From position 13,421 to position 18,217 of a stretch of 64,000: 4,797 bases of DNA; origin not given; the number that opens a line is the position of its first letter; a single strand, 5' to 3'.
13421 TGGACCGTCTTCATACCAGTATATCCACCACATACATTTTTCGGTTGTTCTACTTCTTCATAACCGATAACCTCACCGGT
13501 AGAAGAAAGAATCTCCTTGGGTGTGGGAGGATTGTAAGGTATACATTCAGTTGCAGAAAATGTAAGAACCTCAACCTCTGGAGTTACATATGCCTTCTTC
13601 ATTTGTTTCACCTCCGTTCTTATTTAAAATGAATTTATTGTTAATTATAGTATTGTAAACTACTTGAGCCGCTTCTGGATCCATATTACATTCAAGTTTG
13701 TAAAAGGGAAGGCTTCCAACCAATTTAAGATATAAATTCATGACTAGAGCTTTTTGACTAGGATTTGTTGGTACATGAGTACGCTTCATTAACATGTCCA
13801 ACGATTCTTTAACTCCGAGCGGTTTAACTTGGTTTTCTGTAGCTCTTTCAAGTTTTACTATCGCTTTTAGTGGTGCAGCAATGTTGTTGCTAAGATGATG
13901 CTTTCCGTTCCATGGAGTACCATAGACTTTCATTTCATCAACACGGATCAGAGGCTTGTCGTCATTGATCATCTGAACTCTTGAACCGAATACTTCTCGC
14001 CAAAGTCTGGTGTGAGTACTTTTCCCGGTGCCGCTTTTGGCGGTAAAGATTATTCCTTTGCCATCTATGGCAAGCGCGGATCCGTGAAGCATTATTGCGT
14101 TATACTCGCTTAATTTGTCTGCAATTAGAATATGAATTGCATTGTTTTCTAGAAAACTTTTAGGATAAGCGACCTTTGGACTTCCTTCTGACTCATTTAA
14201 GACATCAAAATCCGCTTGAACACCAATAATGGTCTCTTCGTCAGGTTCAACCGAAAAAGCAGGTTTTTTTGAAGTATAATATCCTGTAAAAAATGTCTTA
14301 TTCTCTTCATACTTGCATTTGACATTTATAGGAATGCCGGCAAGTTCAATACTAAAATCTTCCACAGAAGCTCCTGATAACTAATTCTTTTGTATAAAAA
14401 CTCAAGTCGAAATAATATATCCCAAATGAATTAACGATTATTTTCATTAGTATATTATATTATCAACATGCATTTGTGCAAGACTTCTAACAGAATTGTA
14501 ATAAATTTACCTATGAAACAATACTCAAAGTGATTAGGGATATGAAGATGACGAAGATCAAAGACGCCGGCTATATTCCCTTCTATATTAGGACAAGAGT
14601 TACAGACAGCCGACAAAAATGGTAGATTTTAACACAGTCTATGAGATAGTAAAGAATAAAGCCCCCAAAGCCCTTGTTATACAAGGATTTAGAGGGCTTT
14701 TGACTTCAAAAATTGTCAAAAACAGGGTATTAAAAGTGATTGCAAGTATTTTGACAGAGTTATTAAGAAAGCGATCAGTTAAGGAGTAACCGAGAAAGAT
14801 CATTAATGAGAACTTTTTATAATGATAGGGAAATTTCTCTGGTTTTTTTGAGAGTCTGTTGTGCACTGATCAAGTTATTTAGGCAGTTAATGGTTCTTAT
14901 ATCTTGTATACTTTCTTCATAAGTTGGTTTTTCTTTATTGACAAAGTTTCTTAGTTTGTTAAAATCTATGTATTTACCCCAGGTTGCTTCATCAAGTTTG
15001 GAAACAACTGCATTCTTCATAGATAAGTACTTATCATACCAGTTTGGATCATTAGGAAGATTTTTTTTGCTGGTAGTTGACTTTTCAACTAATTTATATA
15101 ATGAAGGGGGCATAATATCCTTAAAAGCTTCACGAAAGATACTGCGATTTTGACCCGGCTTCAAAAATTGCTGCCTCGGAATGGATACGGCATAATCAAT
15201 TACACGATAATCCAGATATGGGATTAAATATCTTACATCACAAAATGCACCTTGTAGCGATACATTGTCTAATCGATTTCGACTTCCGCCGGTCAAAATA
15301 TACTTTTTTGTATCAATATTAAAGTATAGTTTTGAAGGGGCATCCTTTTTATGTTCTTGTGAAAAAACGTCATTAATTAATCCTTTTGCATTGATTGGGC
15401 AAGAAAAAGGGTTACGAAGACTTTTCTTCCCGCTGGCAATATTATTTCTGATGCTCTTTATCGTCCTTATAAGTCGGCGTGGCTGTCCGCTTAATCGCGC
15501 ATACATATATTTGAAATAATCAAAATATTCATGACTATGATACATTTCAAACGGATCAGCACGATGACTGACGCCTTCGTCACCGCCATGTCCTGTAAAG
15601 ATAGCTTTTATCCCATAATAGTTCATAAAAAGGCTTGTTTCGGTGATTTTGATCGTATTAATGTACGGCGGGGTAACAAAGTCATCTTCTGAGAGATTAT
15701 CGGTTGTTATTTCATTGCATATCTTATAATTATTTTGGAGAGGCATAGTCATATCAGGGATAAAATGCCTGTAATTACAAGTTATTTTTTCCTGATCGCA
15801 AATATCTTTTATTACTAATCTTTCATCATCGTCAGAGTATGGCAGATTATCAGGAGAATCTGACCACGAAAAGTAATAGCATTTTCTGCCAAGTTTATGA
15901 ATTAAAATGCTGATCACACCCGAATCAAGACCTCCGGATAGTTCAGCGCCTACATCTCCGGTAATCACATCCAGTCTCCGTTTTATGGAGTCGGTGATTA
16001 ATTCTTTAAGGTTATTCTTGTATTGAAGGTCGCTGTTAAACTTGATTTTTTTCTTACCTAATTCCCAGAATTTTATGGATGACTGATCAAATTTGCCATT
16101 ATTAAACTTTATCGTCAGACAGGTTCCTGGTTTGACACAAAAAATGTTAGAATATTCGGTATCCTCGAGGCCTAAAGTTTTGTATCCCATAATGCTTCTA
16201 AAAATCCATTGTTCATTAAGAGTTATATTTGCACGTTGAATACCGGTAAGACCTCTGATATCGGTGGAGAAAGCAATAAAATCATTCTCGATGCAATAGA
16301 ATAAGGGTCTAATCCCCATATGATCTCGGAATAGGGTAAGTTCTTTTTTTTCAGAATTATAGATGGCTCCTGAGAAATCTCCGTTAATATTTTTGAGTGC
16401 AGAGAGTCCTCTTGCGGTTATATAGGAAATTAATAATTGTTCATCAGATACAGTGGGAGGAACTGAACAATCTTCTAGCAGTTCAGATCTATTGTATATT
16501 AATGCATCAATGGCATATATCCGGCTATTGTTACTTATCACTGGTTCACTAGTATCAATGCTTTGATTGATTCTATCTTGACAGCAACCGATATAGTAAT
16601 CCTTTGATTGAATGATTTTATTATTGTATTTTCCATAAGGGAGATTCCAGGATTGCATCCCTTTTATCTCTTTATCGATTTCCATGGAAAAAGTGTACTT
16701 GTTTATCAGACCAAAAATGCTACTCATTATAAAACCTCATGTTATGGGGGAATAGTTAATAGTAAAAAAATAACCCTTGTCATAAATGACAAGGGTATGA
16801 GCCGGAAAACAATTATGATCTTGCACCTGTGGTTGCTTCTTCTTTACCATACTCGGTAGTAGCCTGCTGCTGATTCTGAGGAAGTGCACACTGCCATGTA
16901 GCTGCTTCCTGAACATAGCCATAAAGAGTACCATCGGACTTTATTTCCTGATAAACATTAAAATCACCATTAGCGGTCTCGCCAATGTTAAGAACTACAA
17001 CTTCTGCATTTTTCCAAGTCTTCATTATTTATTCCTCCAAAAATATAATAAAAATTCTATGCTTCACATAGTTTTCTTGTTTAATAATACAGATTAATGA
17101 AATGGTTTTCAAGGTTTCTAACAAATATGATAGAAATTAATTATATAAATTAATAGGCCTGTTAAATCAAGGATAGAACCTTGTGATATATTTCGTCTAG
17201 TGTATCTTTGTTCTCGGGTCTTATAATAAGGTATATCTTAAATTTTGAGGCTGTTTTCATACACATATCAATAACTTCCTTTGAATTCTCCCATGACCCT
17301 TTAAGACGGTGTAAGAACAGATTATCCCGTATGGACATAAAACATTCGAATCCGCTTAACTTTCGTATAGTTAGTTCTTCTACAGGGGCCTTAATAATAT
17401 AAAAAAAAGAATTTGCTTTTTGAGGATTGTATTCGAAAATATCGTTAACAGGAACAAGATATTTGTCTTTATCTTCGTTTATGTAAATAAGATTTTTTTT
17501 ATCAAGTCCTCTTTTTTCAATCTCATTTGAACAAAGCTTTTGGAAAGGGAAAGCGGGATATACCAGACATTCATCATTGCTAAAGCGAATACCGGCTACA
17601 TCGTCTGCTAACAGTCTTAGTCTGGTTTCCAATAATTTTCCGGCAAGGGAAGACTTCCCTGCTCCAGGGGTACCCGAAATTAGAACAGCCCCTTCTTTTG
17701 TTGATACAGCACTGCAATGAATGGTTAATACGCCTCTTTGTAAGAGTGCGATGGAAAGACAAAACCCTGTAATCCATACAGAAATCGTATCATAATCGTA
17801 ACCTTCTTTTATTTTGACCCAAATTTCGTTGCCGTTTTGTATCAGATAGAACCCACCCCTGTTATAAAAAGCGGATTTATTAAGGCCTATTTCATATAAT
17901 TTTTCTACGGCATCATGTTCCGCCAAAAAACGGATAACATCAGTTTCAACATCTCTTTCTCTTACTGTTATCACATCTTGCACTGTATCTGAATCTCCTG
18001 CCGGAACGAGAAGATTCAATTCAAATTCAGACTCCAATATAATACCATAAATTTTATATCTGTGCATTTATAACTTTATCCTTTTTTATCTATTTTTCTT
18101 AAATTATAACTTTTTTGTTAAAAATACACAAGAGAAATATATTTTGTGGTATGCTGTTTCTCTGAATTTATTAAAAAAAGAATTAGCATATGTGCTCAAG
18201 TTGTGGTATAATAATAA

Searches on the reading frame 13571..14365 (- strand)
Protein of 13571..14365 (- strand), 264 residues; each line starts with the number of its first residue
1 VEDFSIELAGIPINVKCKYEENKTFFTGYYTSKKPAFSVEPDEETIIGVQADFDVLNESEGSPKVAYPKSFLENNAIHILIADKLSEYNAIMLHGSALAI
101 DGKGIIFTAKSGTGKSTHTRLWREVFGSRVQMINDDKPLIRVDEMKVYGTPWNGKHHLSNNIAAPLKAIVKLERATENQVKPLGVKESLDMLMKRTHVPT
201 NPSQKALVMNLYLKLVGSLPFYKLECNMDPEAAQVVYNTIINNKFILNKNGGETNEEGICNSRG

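Call 14: search_protein_families(library=pfam, proteins=[window:13571-14365:-], max_evalue=0.01)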
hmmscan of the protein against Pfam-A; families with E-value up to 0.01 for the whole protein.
window:13571-14365:- (264 aa): 1 family
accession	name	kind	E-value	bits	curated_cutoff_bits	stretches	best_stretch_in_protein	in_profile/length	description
PF07475.17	Hpr_kinase_C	-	0.0033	17.4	33.3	1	91-151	7-65/171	HPr Serine kinase C-terminal domain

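Call 43: search_protein_families(library=ncbifam, proteins=[window:13571-14365:-], max_evalue=0.01)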
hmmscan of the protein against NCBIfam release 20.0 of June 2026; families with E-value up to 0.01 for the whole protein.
window:13571-14365:- (264 aa): 3 families
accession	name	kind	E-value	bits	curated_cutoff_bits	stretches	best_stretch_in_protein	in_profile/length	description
TIGR00679.1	hpr-ser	equivalog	9.5e-05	21.8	240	1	75-150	118-189/300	HPr(Ser) kinase/phosphatase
TIGR04352.1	HprK_rel_A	equivalog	0.00025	20.2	200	1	79-120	87-126/280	HprK-related kinase A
TIGR04249.1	SCM_chp_ScmC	equivalog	0.00036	20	125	1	89-187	124-228/292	SynChlorMet cassette protein ScmC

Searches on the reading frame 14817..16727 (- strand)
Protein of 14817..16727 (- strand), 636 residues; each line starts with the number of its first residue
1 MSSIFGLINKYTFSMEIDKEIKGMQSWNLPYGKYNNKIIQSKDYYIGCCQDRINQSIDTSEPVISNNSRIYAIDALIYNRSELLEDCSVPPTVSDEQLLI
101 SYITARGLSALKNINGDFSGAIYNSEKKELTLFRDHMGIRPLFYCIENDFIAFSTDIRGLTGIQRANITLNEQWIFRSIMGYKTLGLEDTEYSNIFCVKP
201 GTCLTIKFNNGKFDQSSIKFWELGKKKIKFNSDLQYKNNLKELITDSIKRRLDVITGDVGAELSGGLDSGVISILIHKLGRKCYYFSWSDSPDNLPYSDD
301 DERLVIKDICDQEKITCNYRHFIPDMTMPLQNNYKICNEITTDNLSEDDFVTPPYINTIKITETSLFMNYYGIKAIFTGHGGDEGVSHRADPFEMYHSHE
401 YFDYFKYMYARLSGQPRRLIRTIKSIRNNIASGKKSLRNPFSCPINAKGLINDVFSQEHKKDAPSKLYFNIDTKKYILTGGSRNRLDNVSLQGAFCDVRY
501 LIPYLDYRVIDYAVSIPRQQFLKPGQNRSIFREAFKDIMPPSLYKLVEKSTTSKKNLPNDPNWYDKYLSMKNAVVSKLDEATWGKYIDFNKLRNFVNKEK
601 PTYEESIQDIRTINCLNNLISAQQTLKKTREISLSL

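Call 5: search_protein_families(library=pfam, proteins=[window:14817-16727:-])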
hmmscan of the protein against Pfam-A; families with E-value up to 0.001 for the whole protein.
window:14817-16727:- (636 aa): 3 families
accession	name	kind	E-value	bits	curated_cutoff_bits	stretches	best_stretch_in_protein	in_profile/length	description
PF00733.27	Asn_synthase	-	6e-19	69.3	21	1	240-600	2-332/354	Asparagine synthase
PF13537.11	GATase_7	-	9.7e-16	58.3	25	1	58-160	11-121/123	Glutamine amidotransferase domain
PF13522.11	GATase_6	-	6.3e-09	36.4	27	1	62-155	31-129/130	Glutamine amidotransferase domain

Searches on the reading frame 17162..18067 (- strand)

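Call 5: search_protein_families(library=pfam, proteins=[window:17162-18067:-])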
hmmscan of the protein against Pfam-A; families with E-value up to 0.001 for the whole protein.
window:17162-18067:- (301 aa): 3 families
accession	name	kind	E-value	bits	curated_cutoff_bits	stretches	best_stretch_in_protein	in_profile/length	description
PF07475.17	Hpr_kinase_C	-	6e-06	26.3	33.3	1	115-170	8-63/171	HPr Serine kinase C-terminal domain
PF13191.12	AAA_16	-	0.0003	21.8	32.6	1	120-176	18-67/167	AAA ATPase domain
PF20720.3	nSTAND3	-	0.00084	19.5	27.2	0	122-148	14-40/155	Novel STAND NTPase 3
